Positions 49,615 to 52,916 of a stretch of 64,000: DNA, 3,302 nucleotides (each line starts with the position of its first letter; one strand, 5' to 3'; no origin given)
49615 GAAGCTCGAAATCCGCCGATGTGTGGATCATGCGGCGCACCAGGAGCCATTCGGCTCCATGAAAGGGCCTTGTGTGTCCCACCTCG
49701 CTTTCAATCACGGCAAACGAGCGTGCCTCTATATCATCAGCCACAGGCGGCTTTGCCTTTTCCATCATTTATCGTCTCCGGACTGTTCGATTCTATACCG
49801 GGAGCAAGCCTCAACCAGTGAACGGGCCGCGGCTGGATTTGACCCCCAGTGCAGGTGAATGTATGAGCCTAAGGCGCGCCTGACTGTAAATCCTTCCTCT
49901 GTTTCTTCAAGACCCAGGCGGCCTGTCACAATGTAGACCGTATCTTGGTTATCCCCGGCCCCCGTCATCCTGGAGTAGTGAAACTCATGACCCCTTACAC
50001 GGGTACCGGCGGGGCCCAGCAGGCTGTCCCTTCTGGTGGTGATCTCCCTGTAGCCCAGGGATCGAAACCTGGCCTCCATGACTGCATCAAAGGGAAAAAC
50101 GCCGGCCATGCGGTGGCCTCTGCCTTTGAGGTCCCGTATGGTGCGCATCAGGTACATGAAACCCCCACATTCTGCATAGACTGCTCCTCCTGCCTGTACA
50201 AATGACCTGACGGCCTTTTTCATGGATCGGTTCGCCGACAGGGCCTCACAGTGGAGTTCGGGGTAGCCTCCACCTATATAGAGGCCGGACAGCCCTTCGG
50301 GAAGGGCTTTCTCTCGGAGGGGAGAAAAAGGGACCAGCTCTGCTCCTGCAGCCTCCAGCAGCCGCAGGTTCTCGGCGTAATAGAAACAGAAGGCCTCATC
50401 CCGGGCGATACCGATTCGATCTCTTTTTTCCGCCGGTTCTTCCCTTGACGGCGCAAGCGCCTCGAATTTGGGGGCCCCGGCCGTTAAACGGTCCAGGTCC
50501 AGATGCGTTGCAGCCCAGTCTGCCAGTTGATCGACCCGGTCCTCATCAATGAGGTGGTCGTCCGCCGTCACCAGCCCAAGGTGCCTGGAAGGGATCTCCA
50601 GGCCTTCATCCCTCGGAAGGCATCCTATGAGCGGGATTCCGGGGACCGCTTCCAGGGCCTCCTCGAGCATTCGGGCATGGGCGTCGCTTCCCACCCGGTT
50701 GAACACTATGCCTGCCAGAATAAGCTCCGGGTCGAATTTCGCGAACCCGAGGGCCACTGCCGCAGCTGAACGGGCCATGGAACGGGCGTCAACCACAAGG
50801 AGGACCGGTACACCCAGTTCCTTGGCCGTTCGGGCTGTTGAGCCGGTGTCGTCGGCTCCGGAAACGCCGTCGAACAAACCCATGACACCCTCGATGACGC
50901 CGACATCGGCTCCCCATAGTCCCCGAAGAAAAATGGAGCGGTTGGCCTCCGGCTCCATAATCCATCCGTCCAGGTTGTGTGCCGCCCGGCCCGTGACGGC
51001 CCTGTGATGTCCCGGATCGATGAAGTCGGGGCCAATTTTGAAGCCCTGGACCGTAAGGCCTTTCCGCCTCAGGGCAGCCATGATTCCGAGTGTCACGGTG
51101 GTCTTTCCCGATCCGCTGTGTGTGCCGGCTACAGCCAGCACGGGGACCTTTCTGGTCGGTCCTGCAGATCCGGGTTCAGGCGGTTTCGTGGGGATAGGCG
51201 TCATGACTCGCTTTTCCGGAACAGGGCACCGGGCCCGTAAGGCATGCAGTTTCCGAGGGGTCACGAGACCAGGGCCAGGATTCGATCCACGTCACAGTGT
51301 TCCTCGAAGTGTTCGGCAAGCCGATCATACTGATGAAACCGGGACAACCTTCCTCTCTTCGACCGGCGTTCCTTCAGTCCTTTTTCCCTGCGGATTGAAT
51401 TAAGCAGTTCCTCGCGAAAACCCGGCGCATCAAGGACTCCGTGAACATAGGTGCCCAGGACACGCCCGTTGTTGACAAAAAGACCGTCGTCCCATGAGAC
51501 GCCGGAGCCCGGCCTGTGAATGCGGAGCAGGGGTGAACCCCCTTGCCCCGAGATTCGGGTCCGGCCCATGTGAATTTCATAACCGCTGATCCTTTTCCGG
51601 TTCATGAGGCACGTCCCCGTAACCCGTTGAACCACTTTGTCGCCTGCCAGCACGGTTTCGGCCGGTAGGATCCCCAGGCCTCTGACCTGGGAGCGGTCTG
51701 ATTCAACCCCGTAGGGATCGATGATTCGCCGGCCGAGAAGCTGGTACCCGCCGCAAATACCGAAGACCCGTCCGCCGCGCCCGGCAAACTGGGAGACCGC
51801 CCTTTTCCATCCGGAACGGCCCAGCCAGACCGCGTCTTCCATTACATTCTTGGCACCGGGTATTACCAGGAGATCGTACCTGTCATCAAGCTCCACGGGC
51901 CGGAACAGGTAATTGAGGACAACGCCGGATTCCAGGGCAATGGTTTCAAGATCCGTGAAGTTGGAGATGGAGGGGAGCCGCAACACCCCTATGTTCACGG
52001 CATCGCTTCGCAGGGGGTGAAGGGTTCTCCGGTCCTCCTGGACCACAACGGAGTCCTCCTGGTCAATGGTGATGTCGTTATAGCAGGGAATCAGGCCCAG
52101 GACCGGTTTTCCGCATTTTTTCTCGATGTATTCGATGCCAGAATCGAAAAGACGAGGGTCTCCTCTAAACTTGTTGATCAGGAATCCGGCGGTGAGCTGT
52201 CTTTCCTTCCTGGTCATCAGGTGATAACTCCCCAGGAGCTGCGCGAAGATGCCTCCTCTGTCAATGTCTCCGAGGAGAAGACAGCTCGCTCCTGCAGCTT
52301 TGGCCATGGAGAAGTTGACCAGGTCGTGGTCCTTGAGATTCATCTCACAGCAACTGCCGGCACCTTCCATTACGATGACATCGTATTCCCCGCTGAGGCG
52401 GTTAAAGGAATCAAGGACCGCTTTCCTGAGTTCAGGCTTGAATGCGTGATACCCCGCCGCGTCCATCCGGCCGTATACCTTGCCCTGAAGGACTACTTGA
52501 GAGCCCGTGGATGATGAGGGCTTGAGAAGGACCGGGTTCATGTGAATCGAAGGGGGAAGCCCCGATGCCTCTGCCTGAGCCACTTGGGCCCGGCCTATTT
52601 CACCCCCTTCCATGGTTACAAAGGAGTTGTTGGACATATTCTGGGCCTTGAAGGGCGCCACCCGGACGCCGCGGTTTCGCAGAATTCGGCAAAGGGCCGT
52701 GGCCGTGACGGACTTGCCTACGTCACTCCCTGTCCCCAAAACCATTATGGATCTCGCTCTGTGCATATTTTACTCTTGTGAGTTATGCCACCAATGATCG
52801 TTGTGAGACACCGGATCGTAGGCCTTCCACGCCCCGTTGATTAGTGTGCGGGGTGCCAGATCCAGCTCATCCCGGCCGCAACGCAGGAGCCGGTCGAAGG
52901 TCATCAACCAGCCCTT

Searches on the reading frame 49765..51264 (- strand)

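Call 55: search_protein_families(library=pfam, proteins=[window:49765-51264:-], max_evalue=0.00001)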
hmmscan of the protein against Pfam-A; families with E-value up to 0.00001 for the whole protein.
window:49765-51264:- (499 aa): 3 families
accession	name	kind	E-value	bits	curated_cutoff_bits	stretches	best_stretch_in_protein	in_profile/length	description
PF07685.20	GATase_3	-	1.4e-40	139.5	27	1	283-476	1-194/196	CobB/CobQ-like glutamine amidotransferase domain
PF01656.29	CbiA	-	6.6e-21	75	25.4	1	43-229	1-123/125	CobQ/CobB/MinD/ParA nucleotide binding domain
PF13500.12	AAA_26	-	9.1e-14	52.2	27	1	120-223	100-195/198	AAA domain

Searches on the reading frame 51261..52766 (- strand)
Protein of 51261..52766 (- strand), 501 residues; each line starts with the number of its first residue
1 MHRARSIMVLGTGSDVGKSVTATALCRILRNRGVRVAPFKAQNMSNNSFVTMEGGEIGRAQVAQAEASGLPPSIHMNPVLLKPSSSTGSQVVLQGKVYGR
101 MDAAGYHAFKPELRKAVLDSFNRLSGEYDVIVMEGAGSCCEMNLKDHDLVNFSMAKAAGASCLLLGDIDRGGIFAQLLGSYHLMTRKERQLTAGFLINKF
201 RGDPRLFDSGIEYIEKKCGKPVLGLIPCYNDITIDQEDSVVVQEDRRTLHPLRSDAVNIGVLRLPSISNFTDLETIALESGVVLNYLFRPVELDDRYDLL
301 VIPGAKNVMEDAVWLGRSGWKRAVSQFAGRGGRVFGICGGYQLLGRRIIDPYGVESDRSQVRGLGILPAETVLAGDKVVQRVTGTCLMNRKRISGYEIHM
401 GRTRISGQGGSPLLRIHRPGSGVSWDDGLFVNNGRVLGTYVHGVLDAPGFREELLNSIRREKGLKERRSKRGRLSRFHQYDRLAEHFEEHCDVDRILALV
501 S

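Call 55: search_protein_families(library=pfam, proteins=[window:51261-52766:-], max_evalue=0.00001)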
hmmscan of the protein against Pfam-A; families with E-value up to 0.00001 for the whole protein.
window:51261-52766:- (501 aa): 3 families
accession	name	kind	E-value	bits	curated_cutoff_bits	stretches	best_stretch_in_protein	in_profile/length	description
PF07685.20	GATase_3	-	1.1e-51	175.7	27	1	258-448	1-194/196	CobB/CobQ-like glutamine amidotransferase domain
PF01656.29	CbiA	-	8.4e-23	81.1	25.4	1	7-229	1-112/125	CobQ/CobB/MinD/ParA nucleotide binding domain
PF13500.12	AAA_26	-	6.3e-14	52.7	27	1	5-232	1-194/198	AAA domain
